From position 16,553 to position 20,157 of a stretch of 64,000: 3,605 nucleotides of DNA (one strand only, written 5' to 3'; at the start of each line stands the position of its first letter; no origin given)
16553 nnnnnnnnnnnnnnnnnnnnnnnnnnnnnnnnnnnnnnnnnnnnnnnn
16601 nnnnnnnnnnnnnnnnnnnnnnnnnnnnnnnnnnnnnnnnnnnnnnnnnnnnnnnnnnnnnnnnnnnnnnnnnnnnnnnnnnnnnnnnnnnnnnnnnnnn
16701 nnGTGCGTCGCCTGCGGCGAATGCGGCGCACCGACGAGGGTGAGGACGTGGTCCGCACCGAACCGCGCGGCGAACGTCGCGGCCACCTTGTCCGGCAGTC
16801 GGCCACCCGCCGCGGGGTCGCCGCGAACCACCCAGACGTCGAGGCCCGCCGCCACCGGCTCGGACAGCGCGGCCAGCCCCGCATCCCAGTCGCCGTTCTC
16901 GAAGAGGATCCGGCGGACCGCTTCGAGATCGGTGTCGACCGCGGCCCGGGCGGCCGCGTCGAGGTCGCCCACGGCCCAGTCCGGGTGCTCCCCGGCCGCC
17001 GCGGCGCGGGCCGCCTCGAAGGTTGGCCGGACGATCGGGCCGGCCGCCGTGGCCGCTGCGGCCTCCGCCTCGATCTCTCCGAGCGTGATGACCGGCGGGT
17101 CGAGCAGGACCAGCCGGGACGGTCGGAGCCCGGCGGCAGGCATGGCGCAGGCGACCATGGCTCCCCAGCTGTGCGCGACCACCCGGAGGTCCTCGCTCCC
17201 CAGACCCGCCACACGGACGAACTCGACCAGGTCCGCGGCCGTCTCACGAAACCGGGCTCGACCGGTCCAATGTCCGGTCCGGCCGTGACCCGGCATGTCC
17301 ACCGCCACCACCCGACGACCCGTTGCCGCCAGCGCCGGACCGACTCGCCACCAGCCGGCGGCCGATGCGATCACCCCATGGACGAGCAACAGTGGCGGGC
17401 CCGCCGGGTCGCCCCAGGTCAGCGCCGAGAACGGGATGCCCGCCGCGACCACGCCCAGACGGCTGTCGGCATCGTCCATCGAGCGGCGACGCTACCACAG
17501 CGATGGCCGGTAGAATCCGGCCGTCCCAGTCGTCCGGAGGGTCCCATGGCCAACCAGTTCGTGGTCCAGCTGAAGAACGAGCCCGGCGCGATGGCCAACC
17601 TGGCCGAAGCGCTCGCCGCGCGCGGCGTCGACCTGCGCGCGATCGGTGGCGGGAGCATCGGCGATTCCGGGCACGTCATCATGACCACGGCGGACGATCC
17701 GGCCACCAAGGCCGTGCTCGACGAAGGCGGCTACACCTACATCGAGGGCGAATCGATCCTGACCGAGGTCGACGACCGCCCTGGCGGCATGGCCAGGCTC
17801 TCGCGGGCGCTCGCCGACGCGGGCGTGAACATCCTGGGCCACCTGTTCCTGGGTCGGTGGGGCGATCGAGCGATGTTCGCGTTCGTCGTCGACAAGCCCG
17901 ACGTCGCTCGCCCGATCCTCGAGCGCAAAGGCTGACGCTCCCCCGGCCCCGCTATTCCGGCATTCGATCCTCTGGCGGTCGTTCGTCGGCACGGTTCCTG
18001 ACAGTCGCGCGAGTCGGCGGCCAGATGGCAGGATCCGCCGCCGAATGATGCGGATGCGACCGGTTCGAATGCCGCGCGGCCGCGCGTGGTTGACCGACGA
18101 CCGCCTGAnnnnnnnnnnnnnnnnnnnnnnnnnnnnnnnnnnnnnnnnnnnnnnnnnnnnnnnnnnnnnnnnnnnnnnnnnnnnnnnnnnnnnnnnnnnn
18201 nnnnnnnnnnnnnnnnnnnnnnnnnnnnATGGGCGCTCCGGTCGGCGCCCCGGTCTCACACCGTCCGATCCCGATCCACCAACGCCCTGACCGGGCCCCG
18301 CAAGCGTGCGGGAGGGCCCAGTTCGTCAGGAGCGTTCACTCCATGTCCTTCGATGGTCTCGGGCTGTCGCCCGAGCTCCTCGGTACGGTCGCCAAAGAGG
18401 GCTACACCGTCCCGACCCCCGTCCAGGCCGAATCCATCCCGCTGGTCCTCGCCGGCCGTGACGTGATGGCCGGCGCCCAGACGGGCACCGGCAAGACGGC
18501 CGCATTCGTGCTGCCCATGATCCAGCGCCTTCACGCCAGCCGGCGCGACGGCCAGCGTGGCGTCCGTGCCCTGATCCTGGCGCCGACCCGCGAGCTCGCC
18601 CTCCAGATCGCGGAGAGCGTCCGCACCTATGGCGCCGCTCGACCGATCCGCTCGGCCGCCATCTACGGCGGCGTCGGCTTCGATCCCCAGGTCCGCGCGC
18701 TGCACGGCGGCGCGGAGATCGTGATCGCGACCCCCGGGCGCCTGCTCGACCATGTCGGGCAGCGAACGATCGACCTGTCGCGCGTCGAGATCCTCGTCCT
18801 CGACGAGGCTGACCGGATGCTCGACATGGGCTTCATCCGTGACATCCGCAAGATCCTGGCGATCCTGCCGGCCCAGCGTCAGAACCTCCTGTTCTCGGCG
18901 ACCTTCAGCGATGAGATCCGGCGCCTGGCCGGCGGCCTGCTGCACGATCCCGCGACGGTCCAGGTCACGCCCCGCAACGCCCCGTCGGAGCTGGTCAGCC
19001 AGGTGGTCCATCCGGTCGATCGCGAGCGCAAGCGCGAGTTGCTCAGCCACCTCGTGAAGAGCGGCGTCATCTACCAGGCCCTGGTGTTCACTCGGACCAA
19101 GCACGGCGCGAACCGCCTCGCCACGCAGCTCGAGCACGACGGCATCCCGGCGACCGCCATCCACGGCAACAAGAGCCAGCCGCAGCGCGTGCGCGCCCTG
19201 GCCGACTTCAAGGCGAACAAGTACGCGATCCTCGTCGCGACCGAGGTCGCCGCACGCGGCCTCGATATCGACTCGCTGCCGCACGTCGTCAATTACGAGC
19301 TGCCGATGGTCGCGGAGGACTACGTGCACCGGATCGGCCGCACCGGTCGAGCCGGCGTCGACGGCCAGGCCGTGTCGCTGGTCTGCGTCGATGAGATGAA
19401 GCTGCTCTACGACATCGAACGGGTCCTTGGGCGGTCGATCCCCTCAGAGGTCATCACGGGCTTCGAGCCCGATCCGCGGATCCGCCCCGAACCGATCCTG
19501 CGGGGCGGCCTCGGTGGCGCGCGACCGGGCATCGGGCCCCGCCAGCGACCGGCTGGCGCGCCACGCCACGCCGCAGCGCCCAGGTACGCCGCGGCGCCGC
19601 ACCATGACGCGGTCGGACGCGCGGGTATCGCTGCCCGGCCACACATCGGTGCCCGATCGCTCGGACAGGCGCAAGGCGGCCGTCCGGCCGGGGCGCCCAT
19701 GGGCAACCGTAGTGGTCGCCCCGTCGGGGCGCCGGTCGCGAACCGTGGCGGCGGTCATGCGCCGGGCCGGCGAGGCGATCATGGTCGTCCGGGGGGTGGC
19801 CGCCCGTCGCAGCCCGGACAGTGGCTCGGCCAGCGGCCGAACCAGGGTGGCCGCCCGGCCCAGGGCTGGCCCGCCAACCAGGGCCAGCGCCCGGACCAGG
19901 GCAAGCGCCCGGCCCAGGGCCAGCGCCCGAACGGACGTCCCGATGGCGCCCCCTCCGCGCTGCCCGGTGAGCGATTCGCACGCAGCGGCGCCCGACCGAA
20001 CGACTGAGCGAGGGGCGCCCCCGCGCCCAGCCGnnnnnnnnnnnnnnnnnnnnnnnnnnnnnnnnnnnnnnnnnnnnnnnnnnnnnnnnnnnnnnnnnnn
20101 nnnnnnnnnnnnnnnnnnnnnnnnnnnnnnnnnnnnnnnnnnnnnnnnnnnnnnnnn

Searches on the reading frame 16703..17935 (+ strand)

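Call 73: search_protein_families(library=pfam, proteins=[window:16703-17935:+], max_evalue=0.001)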
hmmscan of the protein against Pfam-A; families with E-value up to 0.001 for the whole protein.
window:16703-17935:+ (410 aa): 5 families
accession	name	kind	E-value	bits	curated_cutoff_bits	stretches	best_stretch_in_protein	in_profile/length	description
PF01842.31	ACT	-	1.5e-13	50.7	27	2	352-378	3-29/66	ACT domain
PF22629.2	ACT_AHAS_ss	-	1.8e-05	25.2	27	0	289-339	4-56/67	AHAS small subunit-like ACT domain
PF13840.12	ACT_7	-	5.7e-05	23.3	27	0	358-378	19-39/65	ACT domain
PF22468.2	ACT_9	-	0.00014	22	27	0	290-318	8-36/61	ACT domain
PF19571.5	ACT_8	-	0.0008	19.6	23.5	0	282-352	68-138/141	ACT domain pair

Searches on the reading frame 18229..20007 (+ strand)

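Call 73: search_protein_families(library=pfam, proteins=[window:18229-20007:+], max_evalue=0.001)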
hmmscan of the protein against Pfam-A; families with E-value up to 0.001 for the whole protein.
window:18229-20007:+ (592 aa): 4 families
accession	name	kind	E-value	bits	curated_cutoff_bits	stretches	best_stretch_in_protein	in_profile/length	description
PF00270.35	DEAD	-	1.4e-49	168.5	26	1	63-232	1-166/167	DEAD/DEAH box helicase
PF00271.37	Helicase_C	-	2.9e-27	95.5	23.5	1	268-376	2-110/110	Helicase conserved C-terminal domain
PF04851.21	ResIII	-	3.3e-06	27.5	22.5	1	78-227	25-163/164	Type III restriction enzyme, res subunit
PF13245.12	AAA_19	-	9.9e-05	23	25.1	0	81-200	16-104/134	AAA domain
